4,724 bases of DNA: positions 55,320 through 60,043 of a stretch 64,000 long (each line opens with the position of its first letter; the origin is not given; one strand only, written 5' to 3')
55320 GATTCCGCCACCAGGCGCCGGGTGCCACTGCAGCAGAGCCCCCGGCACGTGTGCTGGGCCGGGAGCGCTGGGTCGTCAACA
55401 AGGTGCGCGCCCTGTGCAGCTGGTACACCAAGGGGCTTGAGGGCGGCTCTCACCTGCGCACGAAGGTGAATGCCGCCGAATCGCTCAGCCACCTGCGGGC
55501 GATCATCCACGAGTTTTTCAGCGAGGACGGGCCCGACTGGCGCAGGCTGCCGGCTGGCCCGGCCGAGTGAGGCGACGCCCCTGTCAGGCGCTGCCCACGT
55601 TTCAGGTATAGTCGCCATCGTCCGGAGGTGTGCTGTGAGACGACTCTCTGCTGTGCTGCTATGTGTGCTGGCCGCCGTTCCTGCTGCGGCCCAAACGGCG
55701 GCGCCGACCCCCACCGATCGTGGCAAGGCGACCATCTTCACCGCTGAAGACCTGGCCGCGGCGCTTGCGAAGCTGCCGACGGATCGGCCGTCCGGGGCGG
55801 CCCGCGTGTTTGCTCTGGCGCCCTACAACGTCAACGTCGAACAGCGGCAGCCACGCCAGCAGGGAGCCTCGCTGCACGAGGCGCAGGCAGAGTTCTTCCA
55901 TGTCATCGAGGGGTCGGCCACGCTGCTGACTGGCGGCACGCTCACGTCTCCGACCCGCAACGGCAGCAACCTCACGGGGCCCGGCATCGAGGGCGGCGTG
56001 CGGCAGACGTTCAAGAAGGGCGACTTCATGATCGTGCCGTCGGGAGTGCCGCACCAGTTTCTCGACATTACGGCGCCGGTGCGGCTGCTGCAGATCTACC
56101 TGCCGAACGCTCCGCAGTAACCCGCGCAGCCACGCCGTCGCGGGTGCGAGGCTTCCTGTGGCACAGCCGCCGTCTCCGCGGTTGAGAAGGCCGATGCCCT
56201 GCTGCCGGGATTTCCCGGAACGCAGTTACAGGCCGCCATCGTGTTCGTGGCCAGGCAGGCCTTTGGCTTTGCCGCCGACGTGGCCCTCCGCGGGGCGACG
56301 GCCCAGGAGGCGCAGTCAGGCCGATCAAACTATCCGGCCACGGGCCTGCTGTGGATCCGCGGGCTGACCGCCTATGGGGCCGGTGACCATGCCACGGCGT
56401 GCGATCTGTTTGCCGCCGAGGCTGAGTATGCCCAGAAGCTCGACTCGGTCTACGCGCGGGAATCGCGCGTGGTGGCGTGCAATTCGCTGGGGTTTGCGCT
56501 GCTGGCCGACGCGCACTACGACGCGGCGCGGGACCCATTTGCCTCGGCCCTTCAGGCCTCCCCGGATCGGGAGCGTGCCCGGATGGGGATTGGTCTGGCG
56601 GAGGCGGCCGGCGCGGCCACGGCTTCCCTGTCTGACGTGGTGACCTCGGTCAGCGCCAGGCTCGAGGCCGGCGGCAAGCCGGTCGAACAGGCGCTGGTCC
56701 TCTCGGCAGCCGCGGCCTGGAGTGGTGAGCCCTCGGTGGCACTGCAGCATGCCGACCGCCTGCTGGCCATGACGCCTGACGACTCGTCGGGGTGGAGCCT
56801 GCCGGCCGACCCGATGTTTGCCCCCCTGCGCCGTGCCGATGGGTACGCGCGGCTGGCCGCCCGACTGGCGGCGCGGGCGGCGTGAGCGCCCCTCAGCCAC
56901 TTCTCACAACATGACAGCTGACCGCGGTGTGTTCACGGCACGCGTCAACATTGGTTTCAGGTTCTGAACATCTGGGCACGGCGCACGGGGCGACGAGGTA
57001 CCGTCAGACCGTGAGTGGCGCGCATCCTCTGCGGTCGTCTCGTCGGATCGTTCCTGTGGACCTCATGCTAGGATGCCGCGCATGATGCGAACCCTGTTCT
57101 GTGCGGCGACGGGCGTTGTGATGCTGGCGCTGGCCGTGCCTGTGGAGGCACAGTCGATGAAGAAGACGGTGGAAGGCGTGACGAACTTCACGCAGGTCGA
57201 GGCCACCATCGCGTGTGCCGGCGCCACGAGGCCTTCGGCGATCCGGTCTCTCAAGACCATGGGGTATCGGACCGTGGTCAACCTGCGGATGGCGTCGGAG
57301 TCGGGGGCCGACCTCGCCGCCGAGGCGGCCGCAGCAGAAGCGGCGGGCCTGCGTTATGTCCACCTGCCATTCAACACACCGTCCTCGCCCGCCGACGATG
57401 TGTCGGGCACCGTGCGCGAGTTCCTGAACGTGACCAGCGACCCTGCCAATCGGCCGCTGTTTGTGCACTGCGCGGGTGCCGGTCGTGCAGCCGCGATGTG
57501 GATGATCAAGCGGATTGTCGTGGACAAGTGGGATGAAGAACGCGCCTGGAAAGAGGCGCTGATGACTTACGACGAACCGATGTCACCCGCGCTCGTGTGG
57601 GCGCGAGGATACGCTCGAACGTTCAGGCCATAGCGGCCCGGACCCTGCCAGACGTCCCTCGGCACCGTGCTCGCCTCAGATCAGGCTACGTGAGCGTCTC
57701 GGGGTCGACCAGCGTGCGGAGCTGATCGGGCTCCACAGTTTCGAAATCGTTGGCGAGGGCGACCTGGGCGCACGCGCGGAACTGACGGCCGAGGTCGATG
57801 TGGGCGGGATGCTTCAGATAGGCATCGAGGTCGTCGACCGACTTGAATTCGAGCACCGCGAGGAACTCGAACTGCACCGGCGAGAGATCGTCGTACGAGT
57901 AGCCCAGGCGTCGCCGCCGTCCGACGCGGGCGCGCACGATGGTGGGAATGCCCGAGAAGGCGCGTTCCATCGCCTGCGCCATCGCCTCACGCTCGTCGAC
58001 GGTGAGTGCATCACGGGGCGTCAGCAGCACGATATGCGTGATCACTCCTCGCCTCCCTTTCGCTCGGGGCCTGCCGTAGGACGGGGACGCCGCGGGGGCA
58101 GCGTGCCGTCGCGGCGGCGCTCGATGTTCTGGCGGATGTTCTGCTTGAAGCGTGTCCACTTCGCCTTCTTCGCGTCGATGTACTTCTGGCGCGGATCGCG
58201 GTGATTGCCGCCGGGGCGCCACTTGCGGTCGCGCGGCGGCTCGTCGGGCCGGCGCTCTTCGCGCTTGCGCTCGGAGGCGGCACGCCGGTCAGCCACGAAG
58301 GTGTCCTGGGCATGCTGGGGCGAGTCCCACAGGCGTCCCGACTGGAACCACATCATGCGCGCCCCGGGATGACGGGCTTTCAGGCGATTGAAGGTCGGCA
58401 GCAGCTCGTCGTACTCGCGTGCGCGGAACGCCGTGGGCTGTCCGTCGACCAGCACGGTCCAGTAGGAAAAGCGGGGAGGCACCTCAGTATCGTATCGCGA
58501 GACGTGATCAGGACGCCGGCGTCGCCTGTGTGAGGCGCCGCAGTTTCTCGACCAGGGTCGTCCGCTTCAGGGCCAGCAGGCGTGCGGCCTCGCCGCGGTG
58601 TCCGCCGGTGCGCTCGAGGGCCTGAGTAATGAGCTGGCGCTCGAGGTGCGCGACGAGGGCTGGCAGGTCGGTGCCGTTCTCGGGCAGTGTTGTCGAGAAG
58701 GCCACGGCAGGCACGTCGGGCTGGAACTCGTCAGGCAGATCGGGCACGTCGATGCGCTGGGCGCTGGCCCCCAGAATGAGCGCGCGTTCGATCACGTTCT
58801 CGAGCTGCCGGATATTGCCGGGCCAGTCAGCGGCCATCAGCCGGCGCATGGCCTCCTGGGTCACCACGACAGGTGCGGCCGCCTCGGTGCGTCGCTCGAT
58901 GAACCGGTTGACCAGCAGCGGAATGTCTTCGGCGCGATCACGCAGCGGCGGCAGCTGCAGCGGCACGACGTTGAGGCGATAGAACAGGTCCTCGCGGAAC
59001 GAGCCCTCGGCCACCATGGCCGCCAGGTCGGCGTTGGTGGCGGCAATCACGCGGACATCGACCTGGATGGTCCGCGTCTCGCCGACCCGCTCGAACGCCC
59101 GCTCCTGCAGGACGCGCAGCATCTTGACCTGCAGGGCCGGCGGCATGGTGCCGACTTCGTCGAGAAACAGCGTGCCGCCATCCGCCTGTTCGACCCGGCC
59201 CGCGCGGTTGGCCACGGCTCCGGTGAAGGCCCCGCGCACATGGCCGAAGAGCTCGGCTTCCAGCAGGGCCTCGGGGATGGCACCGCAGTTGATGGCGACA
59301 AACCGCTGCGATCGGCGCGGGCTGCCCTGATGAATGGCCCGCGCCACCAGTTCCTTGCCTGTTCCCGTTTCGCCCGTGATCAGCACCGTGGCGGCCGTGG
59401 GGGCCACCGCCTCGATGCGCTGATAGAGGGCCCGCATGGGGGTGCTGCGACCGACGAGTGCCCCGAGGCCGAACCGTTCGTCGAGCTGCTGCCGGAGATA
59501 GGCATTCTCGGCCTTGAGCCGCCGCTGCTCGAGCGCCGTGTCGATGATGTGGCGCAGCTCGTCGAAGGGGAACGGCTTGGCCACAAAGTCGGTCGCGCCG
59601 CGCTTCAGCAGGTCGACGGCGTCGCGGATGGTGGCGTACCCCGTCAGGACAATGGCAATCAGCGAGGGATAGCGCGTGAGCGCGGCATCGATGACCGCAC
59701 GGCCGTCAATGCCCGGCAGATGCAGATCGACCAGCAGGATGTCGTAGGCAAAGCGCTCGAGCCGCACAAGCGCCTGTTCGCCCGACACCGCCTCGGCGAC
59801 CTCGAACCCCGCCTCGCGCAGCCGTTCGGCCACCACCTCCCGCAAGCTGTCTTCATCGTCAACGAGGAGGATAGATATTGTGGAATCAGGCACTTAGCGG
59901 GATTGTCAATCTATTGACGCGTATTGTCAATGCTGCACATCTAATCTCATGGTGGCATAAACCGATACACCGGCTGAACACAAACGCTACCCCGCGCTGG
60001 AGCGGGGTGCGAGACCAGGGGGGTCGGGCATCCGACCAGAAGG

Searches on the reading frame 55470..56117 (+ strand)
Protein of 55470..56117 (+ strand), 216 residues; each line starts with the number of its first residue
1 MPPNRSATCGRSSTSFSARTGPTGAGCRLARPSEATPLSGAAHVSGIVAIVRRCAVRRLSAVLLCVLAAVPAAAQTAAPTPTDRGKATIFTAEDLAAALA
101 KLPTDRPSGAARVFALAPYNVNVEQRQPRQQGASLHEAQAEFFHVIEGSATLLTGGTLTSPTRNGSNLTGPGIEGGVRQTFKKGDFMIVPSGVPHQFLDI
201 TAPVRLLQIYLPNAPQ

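Call 58: search_protein_families(library=pfam, proteins=[window:55470-56117:+], max_evalue=0.00001)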
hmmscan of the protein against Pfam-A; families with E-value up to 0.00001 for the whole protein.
window:55470-56117:+ (216 aa): 1 family
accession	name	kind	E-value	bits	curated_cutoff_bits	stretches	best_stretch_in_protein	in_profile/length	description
PF07883.17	Cupin_2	-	1.1e-08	35.1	27.2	0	175-209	34-69/70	Cupin domain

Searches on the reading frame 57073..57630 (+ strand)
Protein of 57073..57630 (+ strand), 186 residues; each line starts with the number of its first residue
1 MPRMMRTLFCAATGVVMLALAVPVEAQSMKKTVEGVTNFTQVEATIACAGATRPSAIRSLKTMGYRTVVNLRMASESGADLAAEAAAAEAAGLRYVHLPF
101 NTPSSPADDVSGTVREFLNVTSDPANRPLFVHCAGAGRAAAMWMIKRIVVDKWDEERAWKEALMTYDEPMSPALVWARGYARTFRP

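Call 60: search_protein_families(library=pfam, proteins=[window:57073-57630:+], max_evalue=0.001)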
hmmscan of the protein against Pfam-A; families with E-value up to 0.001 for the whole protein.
window:57073-57630:+ (186 aa): 5 families
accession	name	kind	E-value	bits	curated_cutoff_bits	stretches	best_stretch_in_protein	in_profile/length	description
PF22741.1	PTP-NADK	-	2e-13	50.5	27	1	52-150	36-132/163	DSP-PTPase phosphatase fused to NAD+ Kinase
PF04273.18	BLH_phosphatase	-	2e-09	38.1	26.1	1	44-146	7-106/110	Beta-lactamase hydrolase-like protein, phosphatase-like domain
PF22785.1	Tc-R-P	-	5.2e-06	27.4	27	1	57-142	16-96/106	Polymorphic toxin system, DSP-PTPase phosphatase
PF22784.1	PTP-SAK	-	0.00027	21.5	27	1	48-142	14-104/153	Swiss Army Knife protein, DSP-PTPase phosphatase domain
PF03162.18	Y_phosphatase2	-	0.00063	19.8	27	1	37-159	5-124/165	Tyrosine phosphatase family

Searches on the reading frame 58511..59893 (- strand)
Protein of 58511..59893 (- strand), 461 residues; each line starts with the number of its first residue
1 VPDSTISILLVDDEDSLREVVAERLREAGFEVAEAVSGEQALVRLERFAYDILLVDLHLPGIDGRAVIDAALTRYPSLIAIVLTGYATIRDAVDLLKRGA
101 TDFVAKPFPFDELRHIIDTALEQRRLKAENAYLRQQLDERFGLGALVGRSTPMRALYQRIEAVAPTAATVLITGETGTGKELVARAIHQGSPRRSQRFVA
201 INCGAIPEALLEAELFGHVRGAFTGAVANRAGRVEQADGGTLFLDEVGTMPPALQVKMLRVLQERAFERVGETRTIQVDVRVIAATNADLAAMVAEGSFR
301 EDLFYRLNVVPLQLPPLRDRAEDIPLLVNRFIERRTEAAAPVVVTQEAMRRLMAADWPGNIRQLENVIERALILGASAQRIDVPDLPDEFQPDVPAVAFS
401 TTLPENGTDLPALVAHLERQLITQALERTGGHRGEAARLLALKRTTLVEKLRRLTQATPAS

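Call 60: search_protein_families(library=pfam, proteins=[window:58511-59893:-], max_evalue=0.001)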
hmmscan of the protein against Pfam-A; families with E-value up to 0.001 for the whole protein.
window:58511-59893:- (461 aa): 8 families
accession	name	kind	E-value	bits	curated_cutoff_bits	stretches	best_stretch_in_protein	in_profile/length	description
PF00158.32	Sigma54_activat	-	3e-74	248.7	20.2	1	146-312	1-167/168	Sigma-54 interaction domain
PF14532.12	Sigma54_activ_2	-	1.5e-24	87.2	25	1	147-317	1-138/138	Sigma-54 interaction domain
PF00072.30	Response_reg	-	8.5e-24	84.3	30.2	1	8-117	1-110/111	Response regulator receiver domain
PF25601.1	AAA_lid_14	-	5.2e-22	77.9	27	1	318-393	1-77/87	AAA+ ATPase lid domain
PF02954.25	HTH_8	-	9.8e-12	44.9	22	1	416-453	4-41/42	Bacterial regulatory protein, Fis family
PF07728.20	AAA_5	-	1.8e-08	34.9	22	1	170-288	2-123/139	AAA domain (dynein-related subfamily)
PF13191.12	AAA_16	-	6e-07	30.6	32.6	1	146-352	2-144/167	AAA ATPase domain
PF00004.35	AAA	-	0.00018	22.4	21.2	1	170-288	1-110/131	ATPase family associated with various cellular activities (AAA)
